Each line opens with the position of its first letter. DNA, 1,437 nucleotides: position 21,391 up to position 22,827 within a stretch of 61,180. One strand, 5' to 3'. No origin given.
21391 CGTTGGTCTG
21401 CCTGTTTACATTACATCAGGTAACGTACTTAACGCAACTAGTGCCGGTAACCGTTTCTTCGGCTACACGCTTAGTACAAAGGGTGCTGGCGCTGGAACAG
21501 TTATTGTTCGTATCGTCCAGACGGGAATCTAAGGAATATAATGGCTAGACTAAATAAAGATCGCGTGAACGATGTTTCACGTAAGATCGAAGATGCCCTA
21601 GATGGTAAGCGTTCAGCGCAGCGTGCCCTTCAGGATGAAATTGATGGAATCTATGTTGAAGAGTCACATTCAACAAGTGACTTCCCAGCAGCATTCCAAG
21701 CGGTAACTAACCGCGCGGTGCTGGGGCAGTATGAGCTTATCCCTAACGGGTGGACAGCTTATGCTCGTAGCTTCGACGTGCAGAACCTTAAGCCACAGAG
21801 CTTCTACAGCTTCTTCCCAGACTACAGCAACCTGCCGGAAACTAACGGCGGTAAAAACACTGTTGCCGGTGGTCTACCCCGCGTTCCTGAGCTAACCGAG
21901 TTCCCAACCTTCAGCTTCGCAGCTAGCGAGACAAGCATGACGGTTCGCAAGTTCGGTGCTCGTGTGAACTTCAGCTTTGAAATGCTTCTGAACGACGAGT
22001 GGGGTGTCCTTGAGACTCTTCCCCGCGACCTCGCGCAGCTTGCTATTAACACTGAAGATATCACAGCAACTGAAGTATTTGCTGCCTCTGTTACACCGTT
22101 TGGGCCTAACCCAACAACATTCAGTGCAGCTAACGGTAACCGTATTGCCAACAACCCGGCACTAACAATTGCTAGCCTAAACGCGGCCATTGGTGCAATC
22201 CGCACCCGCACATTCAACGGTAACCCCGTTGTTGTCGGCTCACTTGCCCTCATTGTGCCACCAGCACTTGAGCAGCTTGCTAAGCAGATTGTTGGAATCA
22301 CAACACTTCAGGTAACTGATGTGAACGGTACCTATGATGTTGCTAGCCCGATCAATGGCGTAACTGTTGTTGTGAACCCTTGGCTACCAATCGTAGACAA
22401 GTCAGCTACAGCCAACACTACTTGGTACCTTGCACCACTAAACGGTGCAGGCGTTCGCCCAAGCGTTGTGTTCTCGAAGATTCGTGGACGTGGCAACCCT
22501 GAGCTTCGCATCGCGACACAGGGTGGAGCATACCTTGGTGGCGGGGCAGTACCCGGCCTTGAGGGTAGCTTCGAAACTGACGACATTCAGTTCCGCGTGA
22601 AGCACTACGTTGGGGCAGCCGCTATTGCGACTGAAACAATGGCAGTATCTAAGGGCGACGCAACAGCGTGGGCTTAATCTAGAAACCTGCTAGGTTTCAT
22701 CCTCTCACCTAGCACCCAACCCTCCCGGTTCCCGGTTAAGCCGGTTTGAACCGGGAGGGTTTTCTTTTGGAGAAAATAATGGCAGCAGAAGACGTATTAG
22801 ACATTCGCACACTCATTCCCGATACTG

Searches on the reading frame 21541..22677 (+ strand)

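Call 18: search_protein_families(library=phrogs, max_evalue=0.001, proteins=[window:21541-22677:+])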
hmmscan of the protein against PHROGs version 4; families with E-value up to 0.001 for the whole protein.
window:21541-22677:+ (378 aa): 5 families
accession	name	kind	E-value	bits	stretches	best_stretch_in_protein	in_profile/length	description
phrog_133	-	head and packaging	2.7e-43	149.6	1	12-372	351-667/668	head maturation protease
phrog_4523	-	head and packaging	1.3e-26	94.5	1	28-323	353-610/644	major head and protease protein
phrog_29592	-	unknown function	2.3e-07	30.4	1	110-255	644-792/893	-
phrog_1650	-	head and packaging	0.00033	21.1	1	112-234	73-194/300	major head protein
phrog_26519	-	unknown function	0.00038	21.2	1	192-303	37-142/192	-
